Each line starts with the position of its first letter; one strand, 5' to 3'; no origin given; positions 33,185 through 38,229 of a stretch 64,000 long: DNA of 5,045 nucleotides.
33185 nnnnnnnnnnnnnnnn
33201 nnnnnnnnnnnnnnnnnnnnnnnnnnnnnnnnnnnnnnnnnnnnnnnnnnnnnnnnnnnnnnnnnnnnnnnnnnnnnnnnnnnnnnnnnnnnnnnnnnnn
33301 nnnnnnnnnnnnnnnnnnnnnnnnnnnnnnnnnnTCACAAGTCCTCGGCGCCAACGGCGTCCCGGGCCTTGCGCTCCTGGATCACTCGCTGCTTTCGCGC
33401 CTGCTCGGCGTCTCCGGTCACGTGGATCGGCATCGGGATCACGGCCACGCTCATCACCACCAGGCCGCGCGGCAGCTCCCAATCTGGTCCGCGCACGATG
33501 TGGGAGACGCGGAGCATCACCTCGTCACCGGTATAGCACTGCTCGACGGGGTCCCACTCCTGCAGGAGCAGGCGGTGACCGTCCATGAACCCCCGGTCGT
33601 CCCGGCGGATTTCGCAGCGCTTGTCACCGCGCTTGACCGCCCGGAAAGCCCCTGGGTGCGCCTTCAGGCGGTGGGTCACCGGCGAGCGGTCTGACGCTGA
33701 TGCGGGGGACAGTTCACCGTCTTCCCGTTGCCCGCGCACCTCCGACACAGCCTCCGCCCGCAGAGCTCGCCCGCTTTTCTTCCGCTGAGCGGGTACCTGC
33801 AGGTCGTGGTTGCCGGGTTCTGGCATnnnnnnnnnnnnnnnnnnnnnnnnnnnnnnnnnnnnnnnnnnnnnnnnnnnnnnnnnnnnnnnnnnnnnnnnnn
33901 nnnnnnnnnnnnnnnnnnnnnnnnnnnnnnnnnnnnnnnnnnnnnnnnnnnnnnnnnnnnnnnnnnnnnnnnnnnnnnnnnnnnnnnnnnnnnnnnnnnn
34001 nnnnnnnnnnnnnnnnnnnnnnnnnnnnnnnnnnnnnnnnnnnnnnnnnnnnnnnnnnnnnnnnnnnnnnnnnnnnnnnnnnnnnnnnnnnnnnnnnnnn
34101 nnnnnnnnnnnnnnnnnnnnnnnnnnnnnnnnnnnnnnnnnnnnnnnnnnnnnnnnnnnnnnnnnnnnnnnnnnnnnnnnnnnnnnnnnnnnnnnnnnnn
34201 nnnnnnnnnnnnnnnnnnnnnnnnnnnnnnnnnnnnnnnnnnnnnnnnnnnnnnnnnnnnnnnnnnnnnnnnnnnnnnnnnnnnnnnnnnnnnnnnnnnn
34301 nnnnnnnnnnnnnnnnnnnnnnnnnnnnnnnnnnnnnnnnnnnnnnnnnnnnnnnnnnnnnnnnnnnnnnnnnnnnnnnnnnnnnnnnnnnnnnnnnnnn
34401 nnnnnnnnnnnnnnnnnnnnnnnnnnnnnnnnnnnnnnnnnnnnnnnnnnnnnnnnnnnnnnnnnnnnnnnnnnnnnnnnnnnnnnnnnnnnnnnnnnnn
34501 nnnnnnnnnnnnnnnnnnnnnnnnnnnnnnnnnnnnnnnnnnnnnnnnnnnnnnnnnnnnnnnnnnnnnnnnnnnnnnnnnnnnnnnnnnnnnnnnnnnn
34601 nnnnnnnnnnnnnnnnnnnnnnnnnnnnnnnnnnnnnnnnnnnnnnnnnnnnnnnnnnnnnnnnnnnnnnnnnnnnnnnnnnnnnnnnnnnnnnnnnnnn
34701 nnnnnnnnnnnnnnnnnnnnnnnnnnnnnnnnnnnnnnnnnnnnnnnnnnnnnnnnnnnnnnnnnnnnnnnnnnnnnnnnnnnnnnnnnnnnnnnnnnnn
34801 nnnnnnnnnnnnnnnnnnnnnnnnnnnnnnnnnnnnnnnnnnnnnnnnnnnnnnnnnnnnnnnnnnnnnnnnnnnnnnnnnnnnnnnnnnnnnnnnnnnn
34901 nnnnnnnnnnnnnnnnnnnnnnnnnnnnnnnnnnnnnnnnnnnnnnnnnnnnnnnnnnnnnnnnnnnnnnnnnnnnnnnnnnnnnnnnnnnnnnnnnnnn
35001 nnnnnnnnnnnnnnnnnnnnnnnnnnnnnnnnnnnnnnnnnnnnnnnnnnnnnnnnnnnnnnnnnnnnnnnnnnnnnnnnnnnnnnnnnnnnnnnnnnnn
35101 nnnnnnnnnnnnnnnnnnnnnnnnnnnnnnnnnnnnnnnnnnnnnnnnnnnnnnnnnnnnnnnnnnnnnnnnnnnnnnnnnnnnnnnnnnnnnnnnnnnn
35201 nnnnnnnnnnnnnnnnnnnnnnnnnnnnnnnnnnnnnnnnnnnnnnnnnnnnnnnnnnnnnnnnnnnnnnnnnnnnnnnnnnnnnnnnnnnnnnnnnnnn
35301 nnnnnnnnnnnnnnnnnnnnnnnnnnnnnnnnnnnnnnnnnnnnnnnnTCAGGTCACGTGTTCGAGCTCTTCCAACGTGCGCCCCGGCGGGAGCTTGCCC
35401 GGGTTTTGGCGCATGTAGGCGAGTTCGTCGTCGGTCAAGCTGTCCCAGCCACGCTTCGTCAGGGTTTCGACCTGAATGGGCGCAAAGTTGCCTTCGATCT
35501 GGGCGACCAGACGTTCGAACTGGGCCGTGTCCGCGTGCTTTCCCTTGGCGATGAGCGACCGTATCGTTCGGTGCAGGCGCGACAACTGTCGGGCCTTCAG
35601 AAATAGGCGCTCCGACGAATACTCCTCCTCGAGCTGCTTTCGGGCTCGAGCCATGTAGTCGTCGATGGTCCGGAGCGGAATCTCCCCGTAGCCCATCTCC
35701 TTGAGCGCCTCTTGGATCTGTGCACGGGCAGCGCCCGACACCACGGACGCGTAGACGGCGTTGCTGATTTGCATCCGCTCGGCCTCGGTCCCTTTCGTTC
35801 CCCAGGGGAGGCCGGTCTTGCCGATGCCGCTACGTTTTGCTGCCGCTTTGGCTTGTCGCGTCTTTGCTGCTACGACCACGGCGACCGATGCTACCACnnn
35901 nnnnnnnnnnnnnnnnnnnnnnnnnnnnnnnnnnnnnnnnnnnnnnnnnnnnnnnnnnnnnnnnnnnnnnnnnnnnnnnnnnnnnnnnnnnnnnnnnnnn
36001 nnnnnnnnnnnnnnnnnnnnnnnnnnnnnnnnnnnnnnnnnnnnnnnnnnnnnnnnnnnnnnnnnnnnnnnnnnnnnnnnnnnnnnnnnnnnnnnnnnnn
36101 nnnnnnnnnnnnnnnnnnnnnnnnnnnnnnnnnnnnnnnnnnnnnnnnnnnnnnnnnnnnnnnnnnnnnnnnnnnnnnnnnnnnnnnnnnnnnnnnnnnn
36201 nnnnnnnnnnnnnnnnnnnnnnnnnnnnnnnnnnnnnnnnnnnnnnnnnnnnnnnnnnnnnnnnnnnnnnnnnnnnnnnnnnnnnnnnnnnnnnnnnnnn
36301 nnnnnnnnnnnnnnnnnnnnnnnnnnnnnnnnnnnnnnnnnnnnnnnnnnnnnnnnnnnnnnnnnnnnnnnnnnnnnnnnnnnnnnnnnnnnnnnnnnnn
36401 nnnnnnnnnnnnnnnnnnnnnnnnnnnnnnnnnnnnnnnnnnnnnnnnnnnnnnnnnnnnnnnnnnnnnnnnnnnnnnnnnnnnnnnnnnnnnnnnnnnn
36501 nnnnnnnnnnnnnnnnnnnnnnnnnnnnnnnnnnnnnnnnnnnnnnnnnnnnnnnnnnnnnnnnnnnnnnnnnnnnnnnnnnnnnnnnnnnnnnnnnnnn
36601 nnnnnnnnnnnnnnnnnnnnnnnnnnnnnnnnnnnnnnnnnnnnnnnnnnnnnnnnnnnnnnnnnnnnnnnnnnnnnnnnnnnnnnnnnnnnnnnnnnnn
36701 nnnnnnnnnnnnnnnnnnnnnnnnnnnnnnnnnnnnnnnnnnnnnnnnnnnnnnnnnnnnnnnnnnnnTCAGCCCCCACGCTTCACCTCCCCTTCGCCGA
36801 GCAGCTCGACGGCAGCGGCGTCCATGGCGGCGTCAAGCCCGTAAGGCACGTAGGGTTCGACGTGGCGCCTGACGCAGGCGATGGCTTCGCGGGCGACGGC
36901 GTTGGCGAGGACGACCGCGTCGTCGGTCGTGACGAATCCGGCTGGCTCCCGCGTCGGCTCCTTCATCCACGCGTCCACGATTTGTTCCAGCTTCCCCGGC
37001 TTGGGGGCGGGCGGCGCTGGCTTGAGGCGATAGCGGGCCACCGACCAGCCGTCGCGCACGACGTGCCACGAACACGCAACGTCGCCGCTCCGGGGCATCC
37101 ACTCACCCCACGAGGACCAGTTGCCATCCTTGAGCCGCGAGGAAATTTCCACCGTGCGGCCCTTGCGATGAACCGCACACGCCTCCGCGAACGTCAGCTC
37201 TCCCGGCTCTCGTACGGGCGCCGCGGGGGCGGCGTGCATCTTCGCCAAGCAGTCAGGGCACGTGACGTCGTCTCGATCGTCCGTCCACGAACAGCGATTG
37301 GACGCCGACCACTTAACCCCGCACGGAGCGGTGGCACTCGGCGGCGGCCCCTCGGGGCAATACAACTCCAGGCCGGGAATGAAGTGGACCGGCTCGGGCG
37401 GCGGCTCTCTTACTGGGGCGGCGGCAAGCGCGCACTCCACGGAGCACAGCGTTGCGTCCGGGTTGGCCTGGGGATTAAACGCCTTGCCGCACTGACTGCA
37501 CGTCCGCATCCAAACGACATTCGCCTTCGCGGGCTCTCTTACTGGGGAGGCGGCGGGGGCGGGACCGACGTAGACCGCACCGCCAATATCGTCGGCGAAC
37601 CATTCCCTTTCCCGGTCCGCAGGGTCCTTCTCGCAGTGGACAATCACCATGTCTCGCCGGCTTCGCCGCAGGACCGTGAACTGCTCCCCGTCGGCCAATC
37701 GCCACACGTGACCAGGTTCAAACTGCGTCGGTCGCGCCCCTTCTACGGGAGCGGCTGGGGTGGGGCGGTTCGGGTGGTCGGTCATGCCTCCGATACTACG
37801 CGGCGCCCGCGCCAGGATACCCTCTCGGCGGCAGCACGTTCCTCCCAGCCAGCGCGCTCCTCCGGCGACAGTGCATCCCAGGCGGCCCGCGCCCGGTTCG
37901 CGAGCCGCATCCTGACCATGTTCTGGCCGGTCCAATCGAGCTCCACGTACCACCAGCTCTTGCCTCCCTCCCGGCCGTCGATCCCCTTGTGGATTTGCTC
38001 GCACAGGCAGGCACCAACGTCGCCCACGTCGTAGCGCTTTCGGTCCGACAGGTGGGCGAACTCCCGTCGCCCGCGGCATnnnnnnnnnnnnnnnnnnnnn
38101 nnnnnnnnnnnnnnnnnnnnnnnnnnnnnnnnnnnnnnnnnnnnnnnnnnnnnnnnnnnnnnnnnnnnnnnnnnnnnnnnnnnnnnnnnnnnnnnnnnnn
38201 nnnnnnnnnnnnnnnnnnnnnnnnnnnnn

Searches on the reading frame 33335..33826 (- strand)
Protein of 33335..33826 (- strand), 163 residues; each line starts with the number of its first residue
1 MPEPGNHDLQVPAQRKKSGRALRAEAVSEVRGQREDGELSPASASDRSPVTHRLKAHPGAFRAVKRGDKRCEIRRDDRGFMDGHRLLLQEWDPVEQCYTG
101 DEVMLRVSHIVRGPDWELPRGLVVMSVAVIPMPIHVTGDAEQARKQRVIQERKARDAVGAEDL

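Call 64: search_protein_families(library=phrogs, proteins=[window:33335-33826:-], max_evalue=0.01)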
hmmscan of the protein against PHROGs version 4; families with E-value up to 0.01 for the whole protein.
window:33335-33826:- (163 aa): 4 families
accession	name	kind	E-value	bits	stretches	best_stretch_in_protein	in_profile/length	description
phrog_986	-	DNA, RNA and nucleotide metabolism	1.8e-23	84.6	1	38-151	84-196/253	RNA-binding protein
phrog_1812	-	unknown function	2.6e-13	51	1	51-129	4-79/150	-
phrog_24858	-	unknown function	2.8e-08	34.5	1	49-111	102-162/180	-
phrog_16529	-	unknown function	1.1e-05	26.6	1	51-114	2-63/140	-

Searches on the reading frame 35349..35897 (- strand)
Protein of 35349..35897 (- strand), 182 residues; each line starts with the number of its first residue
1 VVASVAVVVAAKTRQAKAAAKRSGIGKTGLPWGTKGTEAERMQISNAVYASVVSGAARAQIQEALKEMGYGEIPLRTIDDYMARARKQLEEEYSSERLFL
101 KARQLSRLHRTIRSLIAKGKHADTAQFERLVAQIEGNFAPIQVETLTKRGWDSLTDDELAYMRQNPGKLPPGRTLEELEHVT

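Call 64: search_protein_families(library=phrogs, proteins=[window:35349-35897:-], max_evalue=0.01)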
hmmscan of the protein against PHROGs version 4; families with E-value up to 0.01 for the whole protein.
window:35349-35897:- (182 aa): 0 families

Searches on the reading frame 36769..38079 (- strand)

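Call 64: search_protein_families(library=phrogs, proteins=[window:36769-38079:-], max_evalue=0.01)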
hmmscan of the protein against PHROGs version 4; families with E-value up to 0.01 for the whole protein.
window:36769-38079:- (436 aa): 1 family
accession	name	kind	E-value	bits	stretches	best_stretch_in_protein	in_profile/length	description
phrog_1333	-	unknown function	0.0017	19.5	1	181-222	90-130/166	-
